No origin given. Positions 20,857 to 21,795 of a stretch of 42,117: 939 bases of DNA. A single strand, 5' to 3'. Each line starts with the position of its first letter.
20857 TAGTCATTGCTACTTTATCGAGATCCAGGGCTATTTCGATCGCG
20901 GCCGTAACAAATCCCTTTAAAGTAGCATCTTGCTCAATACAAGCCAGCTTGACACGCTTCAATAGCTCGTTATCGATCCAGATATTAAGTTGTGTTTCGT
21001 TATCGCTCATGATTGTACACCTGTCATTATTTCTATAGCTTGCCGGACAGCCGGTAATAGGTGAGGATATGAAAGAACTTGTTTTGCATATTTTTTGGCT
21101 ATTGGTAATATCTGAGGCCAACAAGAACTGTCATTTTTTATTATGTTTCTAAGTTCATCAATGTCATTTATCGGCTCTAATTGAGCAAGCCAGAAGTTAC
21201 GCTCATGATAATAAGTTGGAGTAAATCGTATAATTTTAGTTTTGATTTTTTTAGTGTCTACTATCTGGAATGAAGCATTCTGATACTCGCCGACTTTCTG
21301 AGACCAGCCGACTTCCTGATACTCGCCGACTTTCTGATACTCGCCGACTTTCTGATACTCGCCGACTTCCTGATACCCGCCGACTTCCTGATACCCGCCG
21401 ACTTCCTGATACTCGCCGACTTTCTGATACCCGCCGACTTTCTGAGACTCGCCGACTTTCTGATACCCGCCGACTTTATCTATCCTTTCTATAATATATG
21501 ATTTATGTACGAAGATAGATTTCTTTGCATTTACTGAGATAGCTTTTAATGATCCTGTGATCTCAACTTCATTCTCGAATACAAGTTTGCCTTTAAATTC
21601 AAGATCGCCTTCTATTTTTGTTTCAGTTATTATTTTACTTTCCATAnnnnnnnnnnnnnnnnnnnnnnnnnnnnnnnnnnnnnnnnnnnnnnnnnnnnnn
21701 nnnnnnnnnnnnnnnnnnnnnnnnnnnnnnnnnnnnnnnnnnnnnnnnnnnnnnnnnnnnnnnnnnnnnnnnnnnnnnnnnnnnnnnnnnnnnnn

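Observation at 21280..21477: Near-perfect 11 x 18-bp tandem repeat encoding VG(G/E)YQ(K/E) hexapeptides in a minus-strand early gene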

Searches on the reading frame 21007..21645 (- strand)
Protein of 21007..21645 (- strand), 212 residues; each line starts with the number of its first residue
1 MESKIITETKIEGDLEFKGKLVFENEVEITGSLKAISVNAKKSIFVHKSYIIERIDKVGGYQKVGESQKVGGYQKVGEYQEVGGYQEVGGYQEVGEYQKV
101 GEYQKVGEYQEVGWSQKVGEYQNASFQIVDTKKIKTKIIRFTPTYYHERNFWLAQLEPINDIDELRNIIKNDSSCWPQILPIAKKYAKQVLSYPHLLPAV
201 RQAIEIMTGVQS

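Call 5: search_protein_families(library=pfam, proteins=[window:21007-21645:-], max_evalue=0.1)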
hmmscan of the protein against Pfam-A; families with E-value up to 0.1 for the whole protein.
window:21007-21645:- (212 aa): 0 families

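Call 6: search_protein_families(library=phrogs, proteins=[window:21007-21645:-], max_evalue=0.01)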
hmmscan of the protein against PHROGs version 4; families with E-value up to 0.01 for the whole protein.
window:21007-21645:- (212 aa): 1 family
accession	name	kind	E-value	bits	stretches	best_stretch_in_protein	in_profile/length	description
phrog_5353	-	unknown function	0.0078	16.8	1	5-126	71-189/256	-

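Call 10: find_homologous_proteins(query=window:21007-21645:-, max_evalue=0.001)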
Query window:21007-21645:- (212 aa): 26 proteins with E <= 0.001 among 1730 candidates.
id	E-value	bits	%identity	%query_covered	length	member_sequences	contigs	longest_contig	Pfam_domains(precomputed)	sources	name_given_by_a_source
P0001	1.2e-64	236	58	96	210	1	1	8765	-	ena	-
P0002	2.3e-57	212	48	100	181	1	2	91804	-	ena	-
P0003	2.5e-49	186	44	98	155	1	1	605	-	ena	-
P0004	4.6e-49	185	44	98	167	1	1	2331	-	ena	-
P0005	6.2e-48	181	47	98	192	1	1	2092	-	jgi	jgi:hypothetical protein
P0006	1.0e-47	181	52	98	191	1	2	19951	-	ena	-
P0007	1.2e-45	174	48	98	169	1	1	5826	-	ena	-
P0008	1.8e-37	147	51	58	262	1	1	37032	-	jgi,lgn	jgi:hypothetical protein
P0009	7.0e-37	145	54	59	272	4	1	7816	-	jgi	jgi:hypothetical protein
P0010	6.1e-36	142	58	61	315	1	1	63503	-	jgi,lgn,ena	-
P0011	1.7e-35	141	53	59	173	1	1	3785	-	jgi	jgi:hypothetical protein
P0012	8.4e-34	135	37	98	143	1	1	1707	-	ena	-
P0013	1.5e-32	131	41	98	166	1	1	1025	-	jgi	-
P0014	1.8e-30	124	58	56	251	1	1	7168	-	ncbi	-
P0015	2.5e-30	124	37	98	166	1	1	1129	-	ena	-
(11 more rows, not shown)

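Call 16: find_related_loci(query=A1, collection=viral_contigs, flank=6000)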
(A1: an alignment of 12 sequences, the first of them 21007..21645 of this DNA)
Query A1 (212 aa) in viral_contigs; peptide patterns used: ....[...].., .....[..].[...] (x = any residue, [..] = any of these).
135 stretches matched a pattern; 2 encode a relative of the query (tblastn E <= 1e-3); 2 distinct loci.
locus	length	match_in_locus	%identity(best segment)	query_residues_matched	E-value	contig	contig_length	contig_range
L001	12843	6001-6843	45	1-210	2e-69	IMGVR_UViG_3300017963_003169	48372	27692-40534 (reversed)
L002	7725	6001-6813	41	5-207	9e-51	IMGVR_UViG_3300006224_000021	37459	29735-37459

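Call 22: find_encoding_contigs(protein=P0010, flank=6000, max_places=2)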
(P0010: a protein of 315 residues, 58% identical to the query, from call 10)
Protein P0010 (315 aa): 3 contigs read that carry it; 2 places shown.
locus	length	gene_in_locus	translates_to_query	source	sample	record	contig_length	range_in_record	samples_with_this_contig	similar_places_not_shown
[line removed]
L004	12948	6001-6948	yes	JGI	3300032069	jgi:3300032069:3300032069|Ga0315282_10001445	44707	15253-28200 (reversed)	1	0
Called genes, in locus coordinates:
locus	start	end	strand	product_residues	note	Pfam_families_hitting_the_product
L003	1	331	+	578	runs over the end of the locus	PF14716:HHH_8, PF00633:HHH (faint), PF12836:HHH_3 (faint), PF14520:HHH_5, PF14791:DNA_pol_B_thumb, PF02811:PHP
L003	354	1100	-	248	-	-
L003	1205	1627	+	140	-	PF00293:NUDIX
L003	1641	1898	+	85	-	PF01541:GIY-YIG, PF10544:T5orf172 (weak)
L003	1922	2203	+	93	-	PF01035:DNA_binding_1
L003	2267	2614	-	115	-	PF00453:Ribosomal_L20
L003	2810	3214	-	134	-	PF05198:IF3_N, PF00707:IF3_C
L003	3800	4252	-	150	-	PF01668:SmpB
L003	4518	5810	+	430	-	PF00709:Adenylsucc_synt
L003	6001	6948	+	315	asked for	-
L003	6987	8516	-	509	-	PF04055:Radical_SAM, PF16199:Radical_SAM_C, PF00583:Acetyltransf_1 (faint)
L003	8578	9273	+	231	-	PF01209:Ubie_methyltran, PF02353:CMAS, PF13489:Methyltransf_23, PF07021:MetW, PF13847:Methyltransf_31, PF08241:Methyltransf_11, PF08242:Methyltransf_12, PF13649:Methyltransf_25, +1 more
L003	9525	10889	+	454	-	PF00753:Lactamase_B, PF23023:Anti-Pycsar_Apyc1 (weak), PF12706:Lactamase_B_2 (weak), PF16661:Lactamase_B_6 (weak), PF10996:Beta-Casp, PF07521:RMMBL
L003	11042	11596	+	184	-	PF18306:LDcluster4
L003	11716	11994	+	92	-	PF03144:GTP_EFTU_D2 (weak)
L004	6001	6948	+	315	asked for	-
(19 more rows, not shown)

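Call 23: find_encoding_contigs(protein=P0008, flank=6000, max_places=2)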
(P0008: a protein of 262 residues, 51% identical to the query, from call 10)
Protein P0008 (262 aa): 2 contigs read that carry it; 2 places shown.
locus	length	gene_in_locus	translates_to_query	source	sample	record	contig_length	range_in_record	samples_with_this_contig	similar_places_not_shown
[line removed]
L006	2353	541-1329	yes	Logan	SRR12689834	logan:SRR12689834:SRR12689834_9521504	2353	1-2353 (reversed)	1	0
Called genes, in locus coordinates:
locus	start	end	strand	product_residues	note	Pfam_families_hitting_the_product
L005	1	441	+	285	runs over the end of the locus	-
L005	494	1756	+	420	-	-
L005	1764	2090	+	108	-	-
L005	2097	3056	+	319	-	PF01510:Amidase_2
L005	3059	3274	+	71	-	-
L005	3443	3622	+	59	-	-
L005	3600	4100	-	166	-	-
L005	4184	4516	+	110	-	-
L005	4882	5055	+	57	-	-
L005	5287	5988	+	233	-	PF01469:Pentapeptide_2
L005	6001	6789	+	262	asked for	-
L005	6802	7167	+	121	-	-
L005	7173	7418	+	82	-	?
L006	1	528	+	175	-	?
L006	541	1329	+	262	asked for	-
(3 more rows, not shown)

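Call 24: find_encoding_contigs(protein=P0001, flank=6000, max_places=2)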
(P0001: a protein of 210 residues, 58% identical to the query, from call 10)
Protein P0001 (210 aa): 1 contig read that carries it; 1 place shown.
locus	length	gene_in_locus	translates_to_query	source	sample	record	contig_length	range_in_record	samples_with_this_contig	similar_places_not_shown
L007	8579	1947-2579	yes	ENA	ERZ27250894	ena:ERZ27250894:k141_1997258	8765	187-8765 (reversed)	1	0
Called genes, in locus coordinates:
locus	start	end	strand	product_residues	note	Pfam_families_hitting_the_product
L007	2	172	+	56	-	?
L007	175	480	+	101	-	-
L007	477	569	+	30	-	-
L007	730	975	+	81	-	-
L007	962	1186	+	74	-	-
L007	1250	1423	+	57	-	-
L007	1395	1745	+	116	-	-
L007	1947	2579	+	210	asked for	-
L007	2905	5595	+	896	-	PF09250:Prim-Pol, PF05204:Hom_end (weak), PF14528:LAGLIDADG_3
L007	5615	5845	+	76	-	-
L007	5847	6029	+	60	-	-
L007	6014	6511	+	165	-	-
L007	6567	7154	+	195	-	-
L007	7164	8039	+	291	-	-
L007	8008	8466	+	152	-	-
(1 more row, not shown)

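Call 26: predict_structure(alignment_id=A1)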
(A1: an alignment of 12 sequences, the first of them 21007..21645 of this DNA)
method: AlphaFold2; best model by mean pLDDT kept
length: 212 residues; sequences in the alignment: 12
mean_pLDDT: 88.3   pTM: 0.61
mean pLDDT of the five models: 88.3, 87.9, 85.7, 85.3, 75.5
residues with pLDDT >= 90: 120; 70-90: 83; 50-70: 9; < 50: 0
segments of 3 or more residues with pLDDT < 50: none
pLDDT, mean of each block of 10 residues (from residue 1): 94 97 97 97 96 94 91 86 82 83 71 73 84 79 88 95 95 84 94 94 90 58
secondary structure, 60 per line:
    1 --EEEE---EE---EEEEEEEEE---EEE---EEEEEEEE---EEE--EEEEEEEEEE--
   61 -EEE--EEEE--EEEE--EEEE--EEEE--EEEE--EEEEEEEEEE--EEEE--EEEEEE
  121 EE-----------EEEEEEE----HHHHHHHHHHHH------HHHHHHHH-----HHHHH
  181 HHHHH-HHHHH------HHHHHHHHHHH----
elements in order: E3-6 E15-23 E27-29 E33-40 E44-46 E49-58 E62-64 E67-70 E73-76 E79-82 E85-88 E91-94 E97-106 E109-112 E115-122 E134-140 H145-156 H163-170 H176-185 H187-191 H198-208
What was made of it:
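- On Bactofilin / FapA beta-solenoid superfamily: AF2 predicts one short strand per six residues (call 26).
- Structure: AF2 gives pLDDT 88.3 with a strand every six residues and then helices (call 26).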

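Call 27: search_protein_representatives(alignment_id=A1)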
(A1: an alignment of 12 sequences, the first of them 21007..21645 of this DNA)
Query: 12 sequences, 174 profile positions. Proteins with E-value up to 0.001 (for the whole library): 99; up to 1e-10: 32; up to 1e-30: 11. The best 99 are listed.
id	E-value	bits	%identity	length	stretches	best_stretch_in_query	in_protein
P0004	1.5e-74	266.0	-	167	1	1-171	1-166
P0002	1.7e-74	265.8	-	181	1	1-172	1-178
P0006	4.2e-68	244.9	-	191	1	2-172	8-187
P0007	6.6e-68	244.3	-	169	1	1-172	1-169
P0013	1.7e-60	220.2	-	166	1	1-172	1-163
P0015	5.9e-56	205.4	-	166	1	1-173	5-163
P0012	3.2e-55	203.0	-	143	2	68-173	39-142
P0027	1.2e-39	152.3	-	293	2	47-173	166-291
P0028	1.5e-35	139.0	-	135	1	74-172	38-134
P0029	3.3e-34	134.6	-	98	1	72-172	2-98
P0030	1.0e-31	126.5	-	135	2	73-172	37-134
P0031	3.3e-29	118.3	-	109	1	80-173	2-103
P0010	3.9e-28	114.8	-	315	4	1-82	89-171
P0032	1.0e-27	113.4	-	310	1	83-172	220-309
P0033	5.8e-27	111.0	-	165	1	80-172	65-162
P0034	5.2e-24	101.4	-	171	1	83-173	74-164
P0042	5.7e-14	68.7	-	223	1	11-171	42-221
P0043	3.6e-13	66.1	-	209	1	1-164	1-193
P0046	2.6e-11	60.0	-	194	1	1-158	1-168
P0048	1.8e-10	57.3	-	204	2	31-171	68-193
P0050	5.8e-10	55.7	-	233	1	1-145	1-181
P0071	5.0e-06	42.8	-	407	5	9-81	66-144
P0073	6.5e-06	42.4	-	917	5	21-96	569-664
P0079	1.3e-05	41.5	-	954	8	4-57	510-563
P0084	2.8e-05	40.4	-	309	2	4-83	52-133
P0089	4.7e-05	39.7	-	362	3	4-103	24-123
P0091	5.4e-05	39.5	-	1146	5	10-51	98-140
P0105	3.5e-04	36.8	-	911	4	10-52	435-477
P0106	4.9e-04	36.3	-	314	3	61-146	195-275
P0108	5.1e-04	36.3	-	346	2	8-72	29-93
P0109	5.3e-04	36.2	-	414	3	19-85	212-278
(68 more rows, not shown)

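Call 30: fold_search(model_id=the predicted structure, library=pdb)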
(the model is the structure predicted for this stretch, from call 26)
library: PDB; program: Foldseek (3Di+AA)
matches with E <= 10: 107; with E <= 0.001: 0
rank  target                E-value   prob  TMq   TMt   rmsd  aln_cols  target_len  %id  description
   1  5jxx_B                2.2e-01  0.14  0.20  0.17  13.4       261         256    8  Crystal structure of UDP-N-acetylglucosamine O-acyltransferase (LpxA) from Moraxella catarrhalis RH4. (released 2017-06-14)
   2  7ojq_C                3.1e-01  0.12  0.19  0.18  13.8       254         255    7  Crystal structure of Pseudomonas aeruginosa LpxA in complex with compound 7 (released 2021-10-13)
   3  5dep_A                3.5e-01  0.10  0.19  0.17  13.2       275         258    7  Structure of Pseudomonas aeruginosa LpxA in complex with UDP-GlcNAc (released 2015-09-16)
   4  7ojp_Z                4.5e-01  0.12  0.20  0.18  13.5       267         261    9  Crystal structure of Pseudomonas aeruginosa LpxA in complex with compound 1 (released 2021-10-13)
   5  4ihg_D                4.5e-01  0.08  0.17  0.14  11.8       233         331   12  Chasing Acyl Carrier Protein Through a Catalytic Cycle of Lipid A Production (released 2013-11-13)
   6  7ojp_U                6.2e-01  0.10  0.18  0.16  13.3       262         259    8  Crystal structure of Pseudomonas aeruginosa LpxA in complex with compound 1 (released 2021-10-13)
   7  6p83_C                6.2e-01  0.06  0.16  0.13  13.6       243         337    9  E.coli LpxD in complex with compound 1o (released 2019-08-28)
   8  6o81_A                7.2e-01  0.05  0.13  0.07  20.5       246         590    7  Electron cryo-microscopy of the eukaryotic translation initiation factor 2B bound to translation initiation factor 2 f (released 2019-05-15)
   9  5dem_A                1.0e+00  0.07  0.18  0.16  13.7       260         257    8  Structure of Pseudomonas aeruginosa LpxA (released 2015-09-16)
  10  4wa0                  1.1e+00  0.09  0.22  0.15  10.6       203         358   14  The structure of a possible adhesin C-terminal domain from Caldicellulosiruptor kronotskyensis (released 2015-03-04)
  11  4e6t_B                1.1e+00  0.06  0.20  0.17  13.1       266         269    6  Structure of LpxA from Acinetobacter baumannii at 1.8A resolution (P212121 form) (released 2012-12-12)
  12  4eqy_A                1.2e+00  0.06  0.20  0.17  13.2       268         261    8  Crystal structure of Acyl-[acyl-carrier-protein]--UDP-N-acetylglucosamine O-acyltransferase from Burkholderia thailand (released 2012-05-16)
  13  8j9h_G1               1.2e+00  0.05  0.12  0.09  12.1       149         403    9  Cryo-EM structure of Euglena gracilis respiratory complex I, deactive state (released 2024-02-28)
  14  7ojw_A                1.3e+00  0.06  0.18  0.16  13.7       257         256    7  Crystal structure of Pseudomonas aeruginosa LpxA in complex with compound 93 (released 2021-10-13)
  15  8j9i_G1               1.5e+00  0.03  0.15  0.10  22.7       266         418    9  Cryo-EM structure of Euglena gracilis complex I, turnover state (released 2024-02-28)
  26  2n3d_MODEL_1_A        3.1e+00  0.15  0.23  0.40   8.6       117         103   13  Atomic structure of the cytoskeletal bactofilin BacA revealed by solid-state NMR (released 2015-12-16)
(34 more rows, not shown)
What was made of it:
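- On Bactofilin / FapA beta-solenoid superfamily: Foldseek to BacA 2n3d gives TM 0.40 and E 3.1 (call 30).
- On Left-handed beta-helix hexapeptide transferases: The best Foldseek hit, LpxA, has E 0.22 and TM 0.20 (call 30).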

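Call 35: search_protein_families(library=pfam, proteins=[P0027, P0032, P0034, P0042, P0043, P0046, P0048, P0050, P0008, P0010], max_evalue=0.05)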
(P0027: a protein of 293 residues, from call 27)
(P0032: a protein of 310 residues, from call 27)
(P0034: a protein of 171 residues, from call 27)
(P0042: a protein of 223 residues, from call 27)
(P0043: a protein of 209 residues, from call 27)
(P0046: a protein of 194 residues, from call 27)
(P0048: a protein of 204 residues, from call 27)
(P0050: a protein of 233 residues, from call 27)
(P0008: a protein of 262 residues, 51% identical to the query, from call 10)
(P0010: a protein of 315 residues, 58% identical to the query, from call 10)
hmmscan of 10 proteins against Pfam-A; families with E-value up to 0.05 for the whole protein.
P0027 (293 aa): 2 families
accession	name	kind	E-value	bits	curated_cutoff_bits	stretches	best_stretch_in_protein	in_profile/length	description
PF03961.19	FapA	-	3.4e-06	27.3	31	1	30-160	13-133/272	Flagellar Assembly Protein A beta solenoid domain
PF04519.19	Bactofilin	-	0.0011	19.6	27.9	1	11-68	25-80/98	Polymer-forming cytoskeletal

P0032 (310 aa): 3 families
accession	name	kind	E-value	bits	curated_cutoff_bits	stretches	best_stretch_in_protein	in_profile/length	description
PF00805.28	Pentapeptide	-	1e-36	124.5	20.2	3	151-187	1-37/40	Pentapeptide repeats (8 copies)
PF13576.12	Pentapeptide_3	-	3.2e-10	40.5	27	3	154-196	2-47/48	Pentapeptide repeats (9 copies)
PF13599.13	Pentapeptide_4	-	3.6e-05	24.2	38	1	139-208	9-78/78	Pentapeptide repeat region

P0034 (171 aa): 4 families
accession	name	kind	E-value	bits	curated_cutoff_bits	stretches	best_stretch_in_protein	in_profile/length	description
PF00805.28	Pentapeptide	-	1.6e-26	91.9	20.2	2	40-72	1-33/40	Pentapeptide repeats (8 copies)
PF13576.12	Pentapeptide_3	-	7.1e-11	42.6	27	2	35-70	9-47/48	Pentapeptide repeats (9 copies)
PF13599.13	Pentapeptide_4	-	0.0011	19.4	38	1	11-67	22-78/78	Pentapeptide repeat region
PF25296.1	Decapeptide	-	0.012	15.9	45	1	20-66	20-66/74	Decapeptide repeat region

P0042 (223 aa): 1 family
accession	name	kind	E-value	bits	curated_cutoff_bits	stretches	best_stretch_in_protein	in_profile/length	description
PF03961.19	FapA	-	0.0013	18.9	31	1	23-94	34-91/272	Flagellar Assembly Protein A beta solenoid domain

P0043 (209 aa): 3 families
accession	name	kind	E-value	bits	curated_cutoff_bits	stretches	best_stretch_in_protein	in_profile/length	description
PF04519.19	Bactofilin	-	3.4e-05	24.5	27.9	1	3-70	17-82/98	Polymer-forming cytoskeletal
PF03961.19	FapA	-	0.0076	16.3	31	1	56-111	5-58/272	Flagellar Assembly Protein A beta solenoid domain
PF03775.22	MinC_C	-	0.018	15.4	33.2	0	78-99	22-43/102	Septum formation inhibitor MinC, C-terminal domain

P0046 (194 aa): 1 family
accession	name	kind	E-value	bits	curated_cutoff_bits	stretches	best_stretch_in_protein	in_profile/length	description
PF04519.19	Bactofilin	-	0.041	14.6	27.9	0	8-55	22-67/98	Polymer-forming cytoskeletal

P0048 (204 aa): 1 family
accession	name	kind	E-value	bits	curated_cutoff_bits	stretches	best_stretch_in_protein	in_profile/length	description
PF03961.19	FapA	-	0.00014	22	31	1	32-114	14-79/272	Flagellar Assembly Protein A beta solenoid domain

P0050 (233 aa): 2 families
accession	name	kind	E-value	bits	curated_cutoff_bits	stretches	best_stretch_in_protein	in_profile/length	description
PF03961.19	FapA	-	0.0035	17.4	31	0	73-126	34-77/272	Flagellar Assembly Protein A beta solenoid domain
PF04519.19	Bactofilin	-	0.021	15.5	27.9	0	11-47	59-95/98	Polymer-forming cytoskeletal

P0008 (262 aa): 0 families

P0010 (315 aa): 2 families
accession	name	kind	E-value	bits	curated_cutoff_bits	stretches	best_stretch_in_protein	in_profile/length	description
PF12760.12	Zn_ribbon_IS1595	-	0.00038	20.8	25.4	1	24-55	18-43/46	Transposase zinc-ribbon domain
PF03966.22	Trm112p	-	0.04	14.3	22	0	25-77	8-32/40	Trm112p-like protein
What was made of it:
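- On Bactofilin / FapA beta-solenoid superfamily: The scored matches seen in close relatives were below the cut-offs (call 35).
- Closest known: Pentapeptide-repeat proteins. Same: In P0032 and P0034 a pentapeptide rod replaces the hexapeptide rod in front of the same C-domain (call 35).
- The same C-domain is fused to genuine pentapeptide repeats in P0032 and P0034 (Pfam 1e-36 and 1.6e-26; call 35).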

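Call 36: fold_search(model_id=the predicted structure, library=viral)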
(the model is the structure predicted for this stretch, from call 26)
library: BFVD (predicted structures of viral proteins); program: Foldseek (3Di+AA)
matches with E <= 10: 165; with E <= 0.001: 0
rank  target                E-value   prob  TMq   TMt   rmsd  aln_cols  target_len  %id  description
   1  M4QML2                5.0e-02  0.97  0.35  0.11   7.6       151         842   16  (no name in the UniProt tables at hand)
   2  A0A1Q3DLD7            1.1e-01  0.28  0.19  0.19   9.8       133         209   17  Uncharacterized protein [Chionoecetes opilio bacilliform virus]
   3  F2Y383                2.4e-01  0.38  0.24  0.14  10.0       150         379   13  (no name in the UniProt tables at hand)
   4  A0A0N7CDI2            3.6e-01  0.57  0.38  0.14   7.8       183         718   11  (no name in the UniProt tables at hand)
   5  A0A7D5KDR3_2          3.6e-01  0.20  0.19  0.06  12.2       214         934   10  Uncharacterized protein [Synechococcus phage S-CAM7]
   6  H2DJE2                4.9e-01  0.13  0.17  0.18  11.0       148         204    3  ORF71 (Fragment) [Equid alphaherpesvirus 1]
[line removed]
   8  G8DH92                5.4e-01  0.28  0.22  0.05   9.6       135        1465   13  (no name in the UniProt tables at hand)
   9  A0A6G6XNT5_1          5.4e-01  0.25  0.23  0.08  10.7       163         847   15  (no name in the UniProt tables at hand)
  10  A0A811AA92            5.4e-01  0.15  0.27  0.20  21.8       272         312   11  (no name in the UniProt tables at hand)
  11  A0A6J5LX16            5.7e-01  0.13  0.21  0.10  10.9       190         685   13  Uncharacterized protein [uncultured Caudovirales phage]
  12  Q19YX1                6.3e-01  0.23  0.24  0.20  10.0       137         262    9  Minor tail protein [Mycobacterium phage Pipefish]
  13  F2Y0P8                6.3e-01  0.06  0.15  0.10  13.7       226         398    9  (no name in the UniProt tables at hand)
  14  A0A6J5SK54            6.6e-01  0.82  0.37  0.32   8.9       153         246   24  Uncharacterized protein [uncultured Caudovirales phage]
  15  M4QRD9                7.8e-01  0.30  0.27  0.07  10.5       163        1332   16  (no name in the UniProt tables at hand)
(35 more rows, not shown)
